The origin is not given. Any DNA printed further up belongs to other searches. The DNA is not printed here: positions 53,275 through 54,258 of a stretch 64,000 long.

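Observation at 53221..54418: Low-GC islet with a translationally coupled 63-aa + 227-aa gene pair of no recognisable family: candidate toxin-antitoxin / defence-type module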

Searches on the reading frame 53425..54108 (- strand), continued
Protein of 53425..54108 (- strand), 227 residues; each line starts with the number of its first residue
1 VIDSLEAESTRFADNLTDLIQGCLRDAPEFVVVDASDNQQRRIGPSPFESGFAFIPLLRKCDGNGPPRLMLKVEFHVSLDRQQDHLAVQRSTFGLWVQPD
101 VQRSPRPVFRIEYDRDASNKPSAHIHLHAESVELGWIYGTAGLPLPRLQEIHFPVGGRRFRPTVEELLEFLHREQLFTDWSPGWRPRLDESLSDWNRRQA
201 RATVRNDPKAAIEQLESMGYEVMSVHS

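Call 61: search_protein_families(library=pfam, alignment_id=A3, max_evalue=0.00001)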
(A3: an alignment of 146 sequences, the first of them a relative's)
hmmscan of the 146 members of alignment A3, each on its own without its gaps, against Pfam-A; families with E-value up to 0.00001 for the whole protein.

A. member 1, L001:4089-4448:- (119 aa): 0 families

B. families by the number of members that match (of 146 scanned): 96 families (the first 25 are shown)
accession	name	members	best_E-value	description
PF02661.23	Fic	3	4.2e-19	Fic/DOC family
PF13749.12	HATPase_c_4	3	1e-17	Putative ATP-dependent DNA helicase recG C-terminal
PF04326.19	SLFN_AlbA_2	3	3.4e-12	Schlafen, AlbA_2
PF13245.12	AAA_19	3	1e-09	AAA domain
PF00580.27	UvrD-helicase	3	7.4e-09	UvrD/REP helicase N-terminal domain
PF02384.22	N6_Mtase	2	4.3e-101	N-6 DNA Methylase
PF12161.14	HsdM_N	2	1.1e-28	HsdM N-terminal domain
PF00534.26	Glycos_transf_1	2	5.4e-27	Glycosyl transferases group 1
PF00561.26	Abhydrolase_1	2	1.1e-26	alpha/beta hydrolase fold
PF13692.12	Glyco_trans_1_4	2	6e-24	Glycosyl transferases group 1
PF02720.22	DUF222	2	3.7e-21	Domain of unknown function (DUF222)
PF01926.29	MMR_HSR1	2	8.9e-20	50S ribosome-binding GTPase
PF12697.13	Abhydrolase_6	2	8.3e-15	Alpha/beta hydrolase family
PF01844.29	HNH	2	5.5e-13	HNH endonuclease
PF12146.15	Hydrolase_4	2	1.4e-12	Serine aminopeptidase, S33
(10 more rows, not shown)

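Call 63: search_protein_families(library=pfam, alignment_id=A4, max_evalue=0.00001)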
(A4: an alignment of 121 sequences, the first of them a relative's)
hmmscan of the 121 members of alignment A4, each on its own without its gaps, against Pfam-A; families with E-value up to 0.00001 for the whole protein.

A. member 1, L051:5655-6824:+ (390 aa): 0 families

B. families by the number of members that match (of 121 scanned): 76 families (the first 25 are shown)
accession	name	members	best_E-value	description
PF04461.18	DUF520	4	4.2e-54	Protein of unknown function (DUF520)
PF02720.22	DUF222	4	5.3e-26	Domain of unknown function (DUF222)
PF01844.29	HNH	4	5.8e-12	HNH endonuclease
PF07724.20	AAA_2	2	1e-61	AAA domain (Cdc48 subfamily)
PF17871.7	AAA_lid_9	2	3.9e-33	AAA lid domain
PF01555.25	N6_N4_Mtase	2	7.2e-26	DNA methylase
PF10431.15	ClpB_D2-small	2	1.7e-24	C-terminal, D2-small domain, of ClpB protein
PF00004.35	AAA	2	1.8e-23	ATPase family associated with various cellular activities (AAA)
PF00589.27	Phage_integrase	2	4.2e-21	Phage integrase family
PF07728.20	AAA_5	2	9.3e-21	AAA domain (dynein-related subfamily)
PF07969.17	Amidohydro_3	2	4.8e-20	Amidohydrolase family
PF04542.20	Sigma70_r2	2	1.6e-19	Sigma-70 region 2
PF08281.18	Sigma70_r4_2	2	2e-18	Sigma-70, region 4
PF01061.29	ABC2_membrane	2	1.5e-15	ABC-2 type transporter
PF04326.19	SLFN_AlbA_2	2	2.7e-15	Schlafen, AlbA_2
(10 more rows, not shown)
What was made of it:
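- Neighbour census of 267 flanking ORFs: the recurrent families are DUF222+HNH (6), Schlafen AlbA_2+HATPase_c_4 (5), Fic (3), UvrD-type helicases (3), DNA methylases (4), integrases (2) and nSTAND3 (2) (calls 61, 63). Integrase and HNH-DUF222 genes recur among the neighbours (calls 61, 63).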

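Call 64: search_dna_similar(query=L051:7754-7996:+, collection=phages, mode=protein, max_evalue=0.01, max_rows=30)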
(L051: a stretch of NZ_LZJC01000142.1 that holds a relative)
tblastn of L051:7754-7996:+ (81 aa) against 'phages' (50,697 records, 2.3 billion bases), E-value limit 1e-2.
Records with a match: 11; places in all: 11; records where one place covers at least 80% of the query: 0.
Best place of each record, by identity: <60% 11.
By first word of the organism name: Mycobacterium 11.
By host as written in the record: Mycobacterium smegmatis mc2 155 11.
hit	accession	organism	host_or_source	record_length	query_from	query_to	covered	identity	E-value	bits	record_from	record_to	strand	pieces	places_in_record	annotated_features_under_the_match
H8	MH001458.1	Mycobacterium phage Smeagol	Mycobacterium smegmatis mc2 155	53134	23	75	65%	45.3%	2e-5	46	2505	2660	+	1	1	5: hypothetical protein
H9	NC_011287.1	Mycobacterium phage Pacc40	Mycobacterium smegmatis mc2 155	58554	23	73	63%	43.1%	5e-5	45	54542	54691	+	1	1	94: gp94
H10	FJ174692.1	Mycobacterium phage Pacc40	Mycobacterium smegmatis mc2 155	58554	23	73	63%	43.1%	5e-5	45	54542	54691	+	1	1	94: hypothetical protein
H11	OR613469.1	Mycobacterium phage BlueCrab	Mycobacterium smegmatis mc2 155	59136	23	73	63%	43.1%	5e-5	45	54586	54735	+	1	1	99: hypothetical protein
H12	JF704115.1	Mycobacterium phage Yoshi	Mycobacterium smegmatis mc2 155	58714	23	73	63%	43.1%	8e-5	44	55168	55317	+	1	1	111: hypothetical protein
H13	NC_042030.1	Mycobacterium phage Yoshi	Mycobacterium smegmatis mc2 155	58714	23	73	63%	43.1%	8e-5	44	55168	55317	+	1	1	111: hypothetical protein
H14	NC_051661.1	Mycobacterium phage Galactic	Mycobacterium smegmatis mc2 155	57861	23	73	63%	43.1%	2e-4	43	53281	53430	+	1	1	100: hypothetical protein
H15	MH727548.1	Mycobacterium phage Galactic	Mycobacterium smegmatis mc2 155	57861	23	73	63%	43.1%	2e-4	43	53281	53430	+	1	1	100: hypothetical protein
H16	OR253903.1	Mycobacterium Phage LunaBlu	Mycobacterium smegmatis mc2 155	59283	23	73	63%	43.1%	2e-4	43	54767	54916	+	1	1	103: hypothetical protein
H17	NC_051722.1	Mycobacterium phage Demsculpinboyz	Mycobacterium smegmatis mc2 155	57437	23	73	63%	43.1%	7e-4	42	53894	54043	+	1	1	hypothetical protein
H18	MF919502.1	Mycobacterium phage Demsculpinboyz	Mycobacterium smegmatis mc2 155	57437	23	73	63%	43.1%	7e-4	42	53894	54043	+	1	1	hypothetical protein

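Call 65: search_dna_similar(query=window:53428-54108:-, collection=phages, mode=protein, max_evalue=0.01, max_rows=30)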
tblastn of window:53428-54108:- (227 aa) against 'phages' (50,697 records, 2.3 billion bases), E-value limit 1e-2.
Records with a match: 2; places in all: 2; records where one place covers at least 80% of the query: 0.
Best place of each record, by identity: <60% 2.
By first word of the organism name: Mycobacterium 2.
By host as written in the record: Mycobacterium abscessus GD102 1; Mycobacterium abscessus GD54 1.
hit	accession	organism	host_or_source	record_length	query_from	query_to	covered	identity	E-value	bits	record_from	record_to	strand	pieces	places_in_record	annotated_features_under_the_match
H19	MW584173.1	Mycobacterium phage prophi102-2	Mycobacterium abscessus GD102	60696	58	222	73%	36.7%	9e-26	110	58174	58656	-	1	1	77: hypothetical protein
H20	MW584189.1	Mycobacterium phage prophiGD54-1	Mycobacterium abscessus GD54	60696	58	222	73%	36.7%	9e-26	110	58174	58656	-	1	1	77: hypothetical protein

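Call 66: get_annotated_region(hit=H9, flank=2500)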
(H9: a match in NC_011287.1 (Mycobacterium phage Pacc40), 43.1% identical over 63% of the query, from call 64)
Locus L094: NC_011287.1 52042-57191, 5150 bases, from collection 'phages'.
description: Mycobacterium phage Pacc40, complete genome.
organism: Mycobacterium phage Pacc40 (NCBI taxid 2914019)
taxonomy: Viruses; Duplodnaviria; Heunggongvirae; Uroviricota; Caudoviricetes; Gracegardnervirinae; Cheoctovirus; Mycobacterium virus Pacc40
host: Mycobacterium smegmatis mc2 155; source: soil; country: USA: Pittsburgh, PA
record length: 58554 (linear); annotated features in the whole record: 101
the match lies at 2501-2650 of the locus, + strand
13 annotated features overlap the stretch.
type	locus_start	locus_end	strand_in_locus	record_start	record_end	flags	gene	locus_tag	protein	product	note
CDS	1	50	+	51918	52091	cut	86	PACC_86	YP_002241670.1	gp86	-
CDS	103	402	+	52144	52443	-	87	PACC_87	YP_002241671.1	gp87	-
CDS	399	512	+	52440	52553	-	88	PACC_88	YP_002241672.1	gp88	-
CDS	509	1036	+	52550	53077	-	89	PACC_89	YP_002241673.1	endonuclease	-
CDS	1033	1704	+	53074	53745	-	90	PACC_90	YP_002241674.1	gp90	-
CDS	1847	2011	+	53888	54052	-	91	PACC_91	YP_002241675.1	gp91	-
CDS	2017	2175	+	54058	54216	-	92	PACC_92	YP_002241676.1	gp92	-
CDS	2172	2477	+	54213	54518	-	93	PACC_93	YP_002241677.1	gp93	-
CDS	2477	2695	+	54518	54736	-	94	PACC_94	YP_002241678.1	gp94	-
CDS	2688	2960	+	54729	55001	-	95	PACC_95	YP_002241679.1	gp95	-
CDS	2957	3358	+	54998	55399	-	96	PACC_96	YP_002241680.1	gp96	-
CDS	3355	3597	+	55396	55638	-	97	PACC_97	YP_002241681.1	gp97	-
CDS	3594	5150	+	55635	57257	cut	98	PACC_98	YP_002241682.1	glycosyltransferase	-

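Call 67: get_annotated_region(hit=H8, flank=2500)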
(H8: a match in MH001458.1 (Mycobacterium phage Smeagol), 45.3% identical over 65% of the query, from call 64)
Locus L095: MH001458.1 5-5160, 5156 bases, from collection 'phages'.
description: Mycobacterium phage Smeagol, complete genome.
organism: Mycobacterium phage Smeagol (NCBI taxid 2108131)
taxonomy: Viruses; Duplodnaviria; Heunggongvirae; Uroviricota; Caudoviricetes; Fromanvirus
host: Mycobacterium smegmatis mc2 155; source: soil; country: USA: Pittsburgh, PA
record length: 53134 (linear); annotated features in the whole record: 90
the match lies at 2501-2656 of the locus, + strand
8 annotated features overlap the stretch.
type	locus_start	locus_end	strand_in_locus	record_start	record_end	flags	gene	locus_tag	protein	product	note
CDS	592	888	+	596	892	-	1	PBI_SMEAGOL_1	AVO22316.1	HNH endonuclease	-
CDS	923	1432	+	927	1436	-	2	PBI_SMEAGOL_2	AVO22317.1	HNH endonuclease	-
CDS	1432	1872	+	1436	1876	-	3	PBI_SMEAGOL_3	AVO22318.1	terminase small subunit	-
CDS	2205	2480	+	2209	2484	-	4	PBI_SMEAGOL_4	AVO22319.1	hypothetical protein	-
CDS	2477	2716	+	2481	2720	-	5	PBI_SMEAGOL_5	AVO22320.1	hypothetical protein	-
CDS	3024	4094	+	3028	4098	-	6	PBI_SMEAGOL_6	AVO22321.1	hypothetical protein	-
CDS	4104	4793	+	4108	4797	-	7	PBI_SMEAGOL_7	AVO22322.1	minor tail protein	-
CDS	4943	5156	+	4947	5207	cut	8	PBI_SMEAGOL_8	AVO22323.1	hypothetical protein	-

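Call 88: search_solved_structures(query=A7, max_evalue=10, show_alignments=2)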
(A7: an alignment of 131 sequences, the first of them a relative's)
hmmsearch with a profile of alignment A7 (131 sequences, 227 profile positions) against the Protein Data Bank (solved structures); distinct sequences matched with E-value up to 10: 4.
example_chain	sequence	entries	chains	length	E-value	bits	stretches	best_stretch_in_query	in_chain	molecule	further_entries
7jty_B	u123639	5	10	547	0.15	14.6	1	161-216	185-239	Glucosidase 2 subunit beta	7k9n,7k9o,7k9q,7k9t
7kad_B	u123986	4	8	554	0.16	14.6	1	161-216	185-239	Glucosidase 2 subunit beta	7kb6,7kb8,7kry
6xgp_A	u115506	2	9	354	1.3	11.6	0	57-115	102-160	YSD1_17 major capsid protein | YSD1_17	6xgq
8vji_A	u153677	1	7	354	1.3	11.6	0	57-115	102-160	Major capsid protein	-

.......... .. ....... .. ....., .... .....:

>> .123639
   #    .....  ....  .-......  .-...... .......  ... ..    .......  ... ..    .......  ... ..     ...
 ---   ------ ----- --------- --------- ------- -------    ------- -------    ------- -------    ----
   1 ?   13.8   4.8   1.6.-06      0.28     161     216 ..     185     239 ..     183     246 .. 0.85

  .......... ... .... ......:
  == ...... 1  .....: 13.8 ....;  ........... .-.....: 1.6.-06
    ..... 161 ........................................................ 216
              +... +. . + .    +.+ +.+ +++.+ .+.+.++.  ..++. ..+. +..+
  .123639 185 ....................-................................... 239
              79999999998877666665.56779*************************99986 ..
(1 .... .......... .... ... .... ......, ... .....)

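Call 89: search_protein_families(library=pfam, alignment_id=A7, max_evalue=0.1)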
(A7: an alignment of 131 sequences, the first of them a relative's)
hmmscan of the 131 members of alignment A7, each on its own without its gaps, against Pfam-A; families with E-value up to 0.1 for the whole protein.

A. member 1, P0001 (227 aa): 0 families

B. families by the number of members that match (of 131 scanned): 23 families
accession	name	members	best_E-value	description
PF09102.15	Exotox-A_target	1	0.011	Exotoxin A, targeting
PF18944.7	DUF5691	1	0.013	Family of unknown function (DUF5691)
PF15009.12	STING_LBD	1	0.016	STING ligand-binding domain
PF11836.14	Phage_TAC_11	1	0.027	Phage tail tube protein, GTA-gp10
PF02375.23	JmjN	1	0.028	jmjN domain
PF23094.2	MBTPS1_3rd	1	0.032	MBTPS1, third Ig-like domain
PF24814.1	WD40_Prp19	1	0.032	Prp19 WD40 domain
PF11796.13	DUF3323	1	0.035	Protein of unknown function N-terminus (DUF3323)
PF13223.11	DUF4031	1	0.036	Protein of unknown function (DUF4031)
PF24201.1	DUF7426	1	0.04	Domain of unknown function (DUF7426)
PF19955.5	EAD1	1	0.047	Effector-associated domain 1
PF25260.1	DUF7861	1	0.061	Family of unknown function (DUF7861)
PF20829.2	Acr30-35_AcrF1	1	0.071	Anti-CRISPR protein Acr30-35/AcrF1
PF13028.12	DUF3889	1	0.074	Protein of unknown function (DUF3889)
PF07927.17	HicA_toxin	1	0.075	HicA toxin of bacterial toxin-antitoxin,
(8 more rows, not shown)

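Call 102: get_annotated_region(hit=H3, flank=6000)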
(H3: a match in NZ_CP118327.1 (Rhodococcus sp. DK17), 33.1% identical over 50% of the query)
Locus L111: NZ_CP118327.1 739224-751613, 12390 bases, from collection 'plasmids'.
description: Rhodococcus sp. DK17 plasmid pDK3, complete sequence
organism: Rhodococcus sp. DK17 (NCBI taxid 186196)
taxonomy: Bacteria; Actinomycetota; Actinomycetes; Mycobacteriales; Nocardiaceae; Rhodococcus; Rhodococcus sp. DK17
host: -; source: pure culture,crude oil-contaminated soil; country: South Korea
typing (MOB-suite, as given by PLSDB): non-mobilizable
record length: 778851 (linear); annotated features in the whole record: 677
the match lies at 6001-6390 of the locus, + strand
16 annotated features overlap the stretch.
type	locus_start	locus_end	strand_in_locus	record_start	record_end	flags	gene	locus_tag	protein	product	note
CDS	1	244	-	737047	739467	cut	-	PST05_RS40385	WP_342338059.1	hypothetical protein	-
CDS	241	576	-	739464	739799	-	-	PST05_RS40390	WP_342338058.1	helix-turn-helix transcriptional regulator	-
CDS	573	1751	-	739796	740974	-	-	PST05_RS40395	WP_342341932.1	tyrosine-type recombinase/integrase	GO:0015074 - DNA integration [Evidence IEA]; GO:0006310 - DNA recombination [Evidence IEA]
CDS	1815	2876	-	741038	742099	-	-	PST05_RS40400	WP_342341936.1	site-specific integrase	GO:0015074 - DNA integration [Evidence IEA]; GO:0006310 - DNA recombination [Evidence IEA]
CDS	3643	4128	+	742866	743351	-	-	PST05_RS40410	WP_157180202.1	transposase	-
CDS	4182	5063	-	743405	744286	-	-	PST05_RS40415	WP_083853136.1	methyltransferase dimerization domain-containing protein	-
CDS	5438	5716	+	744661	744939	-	-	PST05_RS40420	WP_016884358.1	hypothetical protein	-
CDS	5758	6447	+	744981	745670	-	-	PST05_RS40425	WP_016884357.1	hypothetical protein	-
CDS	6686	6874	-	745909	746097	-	-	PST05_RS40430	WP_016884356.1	hypothetical protein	-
CDS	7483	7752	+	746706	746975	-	-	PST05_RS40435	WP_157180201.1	hypothetical protein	-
CDS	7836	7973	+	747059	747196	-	-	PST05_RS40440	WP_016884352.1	DUF6308 family protein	-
CDS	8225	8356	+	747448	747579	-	-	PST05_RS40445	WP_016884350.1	hypothetical protein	-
CDS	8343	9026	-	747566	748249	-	-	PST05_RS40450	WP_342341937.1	Clp protease N-terminal domain-containing protein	-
CDS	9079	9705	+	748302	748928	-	-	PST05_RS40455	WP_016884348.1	TetR/AcrR family transcriptional regulator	-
CDS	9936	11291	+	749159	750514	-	-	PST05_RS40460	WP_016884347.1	MFS transporter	GO:0055085 - transmembrane transport [Evidence IEA]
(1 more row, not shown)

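Call 103: get_annotated_region(hit=H4, flank=6000)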
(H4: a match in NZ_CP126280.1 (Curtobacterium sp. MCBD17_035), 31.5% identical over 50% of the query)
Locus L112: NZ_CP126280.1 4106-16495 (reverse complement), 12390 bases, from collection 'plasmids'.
description: Curtobacterium sp. MCBD17_035 plasmid D35, complete sequence
organism: Curtobacterium sp. MCBD17_035 (NCBI taxid 2175673)
taxonomy: Bacteria; Actinomycetota; Actinomycetes; Micrococcales; Microbacteriaceae; Curtobacterium; Curtobacterium sp. MCBD17 035
host: -; source: -; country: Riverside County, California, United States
typing (MOB-suite, as given by PLSDB): non-mobilizable
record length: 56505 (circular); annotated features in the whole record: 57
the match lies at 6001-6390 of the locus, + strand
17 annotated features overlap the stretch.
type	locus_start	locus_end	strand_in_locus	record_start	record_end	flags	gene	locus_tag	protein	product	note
CDS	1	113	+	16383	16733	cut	-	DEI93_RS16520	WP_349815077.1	hypothetical protein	-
CDS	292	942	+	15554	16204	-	-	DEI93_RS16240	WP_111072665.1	GNAT family N-acetyltransferase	-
CDS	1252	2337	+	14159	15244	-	-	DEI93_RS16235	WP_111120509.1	acyl-CoA desaturase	GO:0006633 - fatty acid biosynthetic process [Evidence IEA]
CDS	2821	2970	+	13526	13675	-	-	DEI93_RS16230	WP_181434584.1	hypothetical protein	-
CDS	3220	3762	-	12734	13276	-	-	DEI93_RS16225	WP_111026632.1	hypothetical protein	-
CDS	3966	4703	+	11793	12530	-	-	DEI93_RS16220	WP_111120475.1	hypothetical protein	-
CDS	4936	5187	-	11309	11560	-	-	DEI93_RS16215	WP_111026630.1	hypothetical protein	-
CDS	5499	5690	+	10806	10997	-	-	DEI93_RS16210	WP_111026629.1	hypothetical protein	-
CDS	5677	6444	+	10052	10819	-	-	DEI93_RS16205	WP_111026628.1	hypothetical protein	-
CDS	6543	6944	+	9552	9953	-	-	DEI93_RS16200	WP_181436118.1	hypothetical protein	-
CDS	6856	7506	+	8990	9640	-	-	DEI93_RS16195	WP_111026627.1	GNAT family protein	-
CDS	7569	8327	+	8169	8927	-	-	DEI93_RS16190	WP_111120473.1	nucleotidyltransferase domain-containing protein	-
CDS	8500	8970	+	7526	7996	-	-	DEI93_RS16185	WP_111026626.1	GNAT family N-acetyltransferase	-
CDS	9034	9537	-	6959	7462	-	-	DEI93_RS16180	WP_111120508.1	GNAT family N-acetyltransferase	-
CDS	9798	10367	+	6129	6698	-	-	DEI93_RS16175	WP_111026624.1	recombinase family protein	GO:0006310 - DNA recombination [Evidence IEA]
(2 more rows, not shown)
